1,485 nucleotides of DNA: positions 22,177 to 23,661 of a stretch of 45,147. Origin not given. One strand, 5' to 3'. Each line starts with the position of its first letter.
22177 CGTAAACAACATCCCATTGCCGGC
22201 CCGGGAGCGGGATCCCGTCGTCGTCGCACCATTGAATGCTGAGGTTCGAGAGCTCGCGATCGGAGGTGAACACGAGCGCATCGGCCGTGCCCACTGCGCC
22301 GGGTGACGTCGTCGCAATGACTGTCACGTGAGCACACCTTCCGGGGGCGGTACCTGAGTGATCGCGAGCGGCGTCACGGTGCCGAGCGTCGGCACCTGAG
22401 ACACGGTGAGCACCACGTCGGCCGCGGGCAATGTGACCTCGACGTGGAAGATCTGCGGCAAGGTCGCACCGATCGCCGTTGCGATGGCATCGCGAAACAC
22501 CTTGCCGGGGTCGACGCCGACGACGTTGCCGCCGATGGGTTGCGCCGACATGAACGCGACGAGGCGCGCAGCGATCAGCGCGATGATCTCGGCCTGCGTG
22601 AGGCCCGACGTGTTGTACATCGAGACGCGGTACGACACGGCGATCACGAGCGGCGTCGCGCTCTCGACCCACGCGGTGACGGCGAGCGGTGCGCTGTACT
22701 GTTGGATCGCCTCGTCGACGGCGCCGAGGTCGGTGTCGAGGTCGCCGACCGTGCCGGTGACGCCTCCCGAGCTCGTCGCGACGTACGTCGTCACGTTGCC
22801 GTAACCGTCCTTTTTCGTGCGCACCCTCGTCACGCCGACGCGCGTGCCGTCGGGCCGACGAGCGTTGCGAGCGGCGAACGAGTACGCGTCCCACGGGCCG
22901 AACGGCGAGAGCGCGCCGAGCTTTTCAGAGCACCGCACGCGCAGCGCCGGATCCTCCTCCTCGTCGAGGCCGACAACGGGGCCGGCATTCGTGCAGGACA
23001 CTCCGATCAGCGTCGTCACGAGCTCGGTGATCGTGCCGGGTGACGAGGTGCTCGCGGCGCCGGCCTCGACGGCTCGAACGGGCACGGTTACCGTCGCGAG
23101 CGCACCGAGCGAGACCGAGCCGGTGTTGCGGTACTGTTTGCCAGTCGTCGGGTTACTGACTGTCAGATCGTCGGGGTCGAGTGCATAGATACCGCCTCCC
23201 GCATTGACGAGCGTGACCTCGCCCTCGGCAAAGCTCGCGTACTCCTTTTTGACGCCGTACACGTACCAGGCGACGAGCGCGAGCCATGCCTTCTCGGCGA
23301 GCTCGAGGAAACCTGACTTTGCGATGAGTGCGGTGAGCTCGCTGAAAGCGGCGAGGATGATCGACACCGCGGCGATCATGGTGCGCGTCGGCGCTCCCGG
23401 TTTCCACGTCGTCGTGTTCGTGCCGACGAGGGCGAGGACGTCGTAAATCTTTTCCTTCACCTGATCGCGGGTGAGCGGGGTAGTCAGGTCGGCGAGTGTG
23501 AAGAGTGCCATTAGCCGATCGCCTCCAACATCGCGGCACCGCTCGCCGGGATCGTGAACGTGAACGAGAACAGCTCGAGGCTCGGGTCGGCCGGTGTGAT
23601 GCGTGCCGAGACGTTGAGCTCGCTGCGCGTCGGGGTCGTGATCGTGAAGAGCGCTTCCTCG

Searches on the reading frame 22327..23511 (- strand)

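Call 97: search_protein_families(library=phrogs, proteins=[window:22327-23511:-], max_evalue=0.00001)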
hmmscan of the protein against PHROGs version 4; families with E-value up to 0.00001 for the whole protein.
window:22327-23511:- (395 aa): 2 families
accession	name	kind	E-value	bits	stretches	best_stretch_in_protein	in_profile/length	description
phrog_6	-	tail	6.8e-35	121.7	1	19-380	76-402/548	baseplate wedge subunit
phrog_4226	-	tail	3e-07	31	1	169-375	29-215/228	baseplate protein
